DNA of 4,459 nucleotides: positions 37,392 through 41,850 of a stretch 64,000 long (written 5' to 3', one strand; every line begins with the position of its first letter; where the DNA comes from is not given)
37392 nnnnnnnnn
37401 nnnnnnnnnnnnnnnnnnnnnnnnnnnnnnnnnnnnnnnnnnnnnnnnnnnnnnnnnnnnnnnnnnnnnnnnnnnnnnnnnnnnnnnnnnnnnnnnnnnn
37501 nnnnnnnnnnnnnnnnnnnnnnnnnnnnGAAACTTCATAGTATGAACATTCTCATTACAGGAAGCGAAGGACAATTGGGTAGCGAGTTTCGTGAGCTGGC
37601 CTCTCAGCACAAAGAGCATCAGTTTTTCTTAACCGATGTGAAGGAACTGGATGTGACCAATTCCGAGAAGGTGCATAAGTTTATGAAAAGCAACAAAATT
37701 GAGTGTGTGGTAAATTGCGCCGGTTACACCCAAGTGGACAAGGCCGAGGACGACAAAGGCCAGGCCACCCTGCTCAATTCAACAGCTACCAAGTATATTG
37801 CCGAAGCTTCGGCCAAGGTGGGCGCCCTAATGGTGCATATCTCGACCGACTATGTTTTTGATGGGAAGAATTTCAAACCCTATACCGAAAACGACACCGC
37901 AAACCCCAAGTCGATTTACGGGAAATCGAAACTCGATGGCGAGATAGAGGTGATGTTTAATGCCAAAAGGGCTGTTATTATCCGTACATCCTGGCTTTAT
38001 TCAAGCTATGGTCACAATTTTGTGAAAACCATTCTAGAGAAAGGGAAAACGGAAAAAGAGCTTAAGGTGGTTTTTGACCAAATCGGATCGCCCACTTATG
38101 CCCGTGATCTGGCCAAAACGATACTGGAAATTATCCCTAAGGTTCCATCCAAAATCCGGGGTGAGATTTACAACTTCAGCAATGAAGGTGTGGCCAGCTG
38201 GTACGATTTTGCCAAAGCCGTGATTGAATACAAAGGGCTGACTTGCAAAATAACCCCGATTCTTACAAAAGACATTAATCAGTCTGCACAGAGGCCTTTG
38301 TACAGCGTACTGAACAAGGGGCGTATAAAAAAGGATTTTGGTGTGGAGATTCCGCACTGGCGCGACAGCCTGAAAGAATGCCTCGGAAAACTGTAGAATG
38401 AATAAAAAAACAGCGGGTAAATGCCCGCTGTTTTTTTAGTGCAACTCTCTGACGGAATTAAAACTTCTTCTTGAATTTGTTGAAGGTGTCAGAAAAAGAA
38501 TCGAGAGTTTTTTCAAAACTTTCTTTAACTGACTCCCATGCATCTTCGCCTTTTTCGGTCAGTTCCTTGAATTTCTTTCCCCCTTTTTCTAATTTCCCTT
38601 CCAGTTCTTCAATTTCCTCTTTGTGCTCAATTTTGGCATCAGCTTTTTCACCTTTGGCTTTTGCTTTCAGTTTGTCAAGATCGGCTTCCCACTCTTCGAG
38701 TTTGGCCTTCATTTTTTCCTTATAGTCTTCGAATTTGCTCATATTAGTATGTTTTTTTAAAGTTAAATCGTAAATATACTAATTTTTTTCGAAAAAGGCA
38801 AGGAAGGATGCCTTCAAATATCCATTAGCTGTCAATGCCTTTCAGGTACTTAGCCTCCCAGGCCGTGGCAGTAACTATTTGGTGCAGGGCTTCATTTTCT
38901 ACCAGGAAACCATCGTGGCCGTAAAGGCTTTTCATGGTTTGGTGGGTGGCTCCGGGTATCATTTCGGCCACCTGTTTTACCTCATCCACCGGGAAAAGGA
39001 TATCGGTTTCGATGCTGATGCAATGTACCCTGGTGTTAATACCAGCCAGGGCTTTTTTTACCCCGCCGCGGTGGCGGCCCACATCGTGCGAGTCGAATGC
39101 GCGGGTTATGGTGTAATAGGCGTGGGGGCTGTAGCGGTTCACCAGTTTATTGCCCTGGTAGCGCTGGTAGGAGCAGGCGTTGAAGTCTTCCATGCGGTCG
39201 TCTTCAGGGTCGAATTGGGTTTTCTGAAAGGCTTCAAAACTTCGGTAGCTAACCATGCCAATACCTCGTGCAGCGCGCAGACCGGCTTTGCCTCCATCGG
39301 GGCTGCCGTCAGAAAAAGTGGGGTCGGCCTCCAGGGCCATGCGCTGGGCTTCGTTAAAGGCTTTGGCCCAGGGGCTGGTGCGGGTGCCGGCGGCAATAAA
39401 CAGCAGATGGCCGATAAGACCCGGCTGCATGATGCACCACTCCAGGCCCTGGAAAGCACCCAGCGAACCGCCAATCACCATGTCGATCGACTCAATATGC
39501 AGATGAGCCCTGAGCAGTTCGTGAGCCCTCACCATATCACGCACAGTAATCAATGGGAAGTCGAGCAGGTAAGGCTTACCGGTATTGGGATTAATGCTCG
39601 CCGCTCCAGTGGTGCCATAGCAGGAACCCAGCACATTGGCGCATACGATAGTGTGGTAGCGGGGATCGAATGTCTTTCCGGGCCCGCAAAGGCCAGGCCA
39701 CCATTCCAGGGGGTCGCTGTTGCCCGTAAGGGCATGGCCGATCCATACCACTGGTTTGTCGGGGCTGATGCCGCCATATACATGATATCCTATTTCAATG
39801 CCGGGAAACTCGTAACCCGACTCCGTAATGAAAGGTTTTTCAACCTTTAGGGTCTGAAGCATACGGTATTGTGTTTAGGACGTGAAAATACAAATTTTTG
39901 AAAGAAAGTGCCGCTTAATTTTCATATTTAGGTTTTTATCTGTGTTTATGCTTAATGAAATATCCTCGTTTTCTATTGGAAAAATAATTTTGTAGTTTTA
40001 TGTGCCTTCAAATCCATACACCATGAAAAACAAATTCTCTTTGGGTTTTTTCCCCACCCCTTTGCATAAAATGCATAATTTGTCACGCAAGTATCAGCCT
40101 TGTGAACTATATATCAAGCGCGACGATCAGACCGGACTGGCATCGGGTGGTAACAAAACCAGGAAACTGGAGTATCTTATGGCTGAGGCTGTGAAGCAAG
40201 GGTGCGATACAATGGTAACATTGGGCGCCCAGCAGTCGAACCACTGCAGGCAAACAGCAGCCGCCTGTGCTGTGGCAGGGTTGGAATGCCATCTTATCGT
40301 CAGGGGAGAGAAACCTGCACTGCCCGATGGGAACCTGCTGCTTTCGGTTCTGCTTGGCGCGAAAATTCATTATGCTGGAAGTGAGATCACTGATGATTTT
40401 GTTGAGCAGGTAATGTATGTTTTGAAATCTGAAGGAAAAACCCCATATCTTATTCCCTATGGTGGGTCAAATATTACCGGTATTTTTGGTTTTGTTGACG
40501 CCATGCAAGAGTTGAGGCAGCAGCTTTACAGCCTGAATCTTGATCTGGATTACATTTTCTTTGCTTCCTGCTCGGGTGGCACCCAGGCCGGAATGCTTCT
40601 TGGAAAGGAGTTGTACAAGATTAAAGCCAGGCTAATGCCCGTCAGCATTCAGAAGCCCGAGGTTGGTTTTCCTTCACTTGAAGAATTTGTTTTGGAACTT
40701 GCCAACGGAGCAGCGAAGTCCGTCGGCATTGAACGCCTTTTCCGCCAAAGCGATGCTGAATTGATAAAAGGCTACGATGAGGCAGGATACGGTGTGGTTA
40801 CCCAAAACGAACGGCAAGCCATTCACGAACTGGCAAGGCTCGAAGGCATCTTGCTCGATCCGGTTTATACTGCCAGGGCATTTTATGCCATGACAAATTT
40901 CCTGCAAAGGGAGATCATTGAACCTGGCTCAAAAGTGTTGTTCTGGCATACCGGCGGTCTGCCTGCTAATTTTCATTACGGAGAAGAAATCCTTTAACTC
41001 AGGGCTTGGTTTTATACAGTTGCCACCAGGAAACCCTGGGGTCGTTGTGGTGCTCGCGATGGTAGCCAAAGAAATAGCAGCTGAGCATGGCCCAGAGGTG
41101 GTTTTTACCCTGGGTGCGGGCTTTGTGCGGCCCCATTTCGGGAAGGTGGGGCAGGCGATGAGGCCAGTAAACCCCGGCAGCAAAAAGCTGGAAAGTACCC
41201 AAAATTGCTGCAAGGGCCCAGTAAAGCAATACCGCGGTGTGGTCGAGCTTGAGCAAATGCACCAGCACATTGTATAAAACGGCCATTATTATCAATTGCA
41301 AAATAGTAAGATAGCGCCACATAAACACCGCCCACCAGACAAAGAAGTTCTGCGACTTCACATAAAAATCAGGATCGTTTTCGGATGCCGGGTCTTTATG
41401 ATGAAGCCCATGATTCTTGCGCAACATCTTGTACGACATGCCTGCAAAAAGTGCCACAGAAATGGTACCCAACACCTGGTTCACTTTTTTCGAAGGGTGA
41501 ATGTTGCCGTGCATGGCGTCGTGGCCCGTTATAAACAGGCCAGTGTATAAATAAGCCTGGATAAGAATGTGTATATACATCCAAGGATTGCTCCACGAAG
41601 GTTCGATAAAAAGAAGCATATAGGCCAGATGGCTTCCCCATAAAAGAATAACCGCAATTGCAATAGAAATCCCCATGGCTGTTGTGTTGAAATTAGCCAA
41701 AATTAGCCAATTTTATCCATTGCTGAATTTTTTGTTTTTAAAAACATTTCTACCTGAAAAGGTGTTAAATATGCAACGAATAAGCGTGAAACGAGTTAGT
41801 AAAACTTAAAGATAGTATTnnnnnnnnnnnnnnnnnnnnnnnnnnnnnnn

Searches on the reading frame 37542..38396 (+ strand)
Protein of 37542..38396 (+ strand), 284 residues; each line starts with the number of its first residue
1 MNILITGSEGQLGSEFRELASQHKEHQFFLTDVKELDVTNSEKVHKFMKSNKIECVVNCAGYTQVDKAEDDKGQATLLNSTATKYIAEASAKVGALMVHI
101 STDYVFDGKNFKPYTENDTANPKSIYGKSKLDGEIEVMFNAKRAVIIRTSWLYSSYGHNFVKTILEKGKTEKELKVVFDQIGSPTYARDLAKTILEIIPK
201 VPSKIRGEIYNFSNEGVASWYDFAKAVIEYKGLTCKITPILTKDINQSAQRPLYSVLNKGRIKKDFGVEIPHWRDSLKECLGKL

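Call 25: search_protein_families(library=pfam, proteins=[window:37542-38396:+], max_evalue=0.00001)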
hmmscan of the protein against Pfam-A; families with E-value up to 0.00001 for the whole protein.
window:37542-38396:+ (284 aa): 4 families
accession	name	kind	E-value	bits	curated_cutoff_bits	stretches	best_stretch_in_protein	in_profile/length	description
PF04321.23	RmlD_sub_bind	-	1.3e-96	323.5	27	1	1-283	1-284/287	RmlD substrate binding domain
PF01370.27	Epimerase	-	9.7e-21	74.7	20.9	1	3-211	1-238/240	NAD dependent epimerase/dehydratase family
PF16363.11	GDP_Man_Dehyd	-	6.8e-11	42.6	27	1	31-135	54-162/332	GDP-mannose 4,6 dehydratase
PF02719.21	Polysacc_synt_2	-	9.1e-09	35.3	20.2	1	19-110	43-136/293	Polysaccharide biosynthesis protein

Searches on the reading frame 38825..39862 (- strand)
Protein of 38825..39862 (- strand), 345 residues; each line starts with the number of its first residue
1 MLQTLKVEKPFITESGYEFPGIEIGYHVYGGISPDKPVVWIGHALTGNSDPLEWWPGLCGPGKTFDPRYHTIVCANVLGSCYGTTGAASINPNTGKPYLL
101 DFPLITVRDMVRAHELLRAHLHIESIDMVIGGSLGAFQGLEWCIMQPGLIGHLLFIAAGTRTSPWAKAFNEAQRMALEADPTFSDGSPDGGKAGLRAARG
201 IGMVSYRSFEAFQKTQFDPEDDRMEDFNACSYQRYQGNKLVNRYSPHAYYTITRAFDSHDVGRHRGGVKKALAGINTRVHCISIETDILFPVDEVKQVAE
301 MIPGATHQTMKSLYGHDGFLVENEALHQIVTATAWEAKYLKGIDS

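Call 25: search_protein_families(library=pfam, proteins=[window:38825-39862:-], max_evalue=0.00001)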
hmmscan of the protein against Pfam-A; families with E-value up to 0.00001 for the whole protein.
window:38825-39862:- (345 aa): 1 family
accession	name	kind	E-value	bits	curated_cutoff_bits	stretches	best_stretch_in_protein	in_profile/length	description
PF00561.26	Abhydrolase_1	-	8.7e-10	39.1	25.8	1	38-186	2-126/245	alpha/beta hydrolase fold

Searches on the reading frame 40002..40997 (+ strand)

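Call 25: search_protein_families(library=pfam, proteins=[window:40002-40997:+], max_evalue=0.00001)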
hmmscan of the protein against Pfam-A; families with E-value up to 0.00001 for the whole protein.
window:40002-40997:+ (331 aa): 1 family
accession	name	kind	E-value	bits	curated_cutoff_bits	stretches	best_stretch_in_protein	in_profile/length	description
PF00291.31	PALP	-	2.2e-43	149.1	35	1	13-318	2-295/295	Pyridoxal-phosphate dependent enzyme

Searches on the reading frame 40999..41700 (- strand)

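Call 53: search_protein_families(library=pfam, proteins=[window:40999-41700:-], max_evalue=0.00001)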
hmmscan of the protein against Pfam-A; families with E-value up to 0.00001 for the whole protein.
window:40999-41700:- (233 aa): 1 family
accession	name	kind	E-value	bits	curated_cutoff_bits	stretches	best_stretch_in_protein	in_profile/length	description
PF00487.30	FA_desaturase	-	7.5e-17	62.4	29.7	1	39-134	3-106/253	Fatty acid desaturase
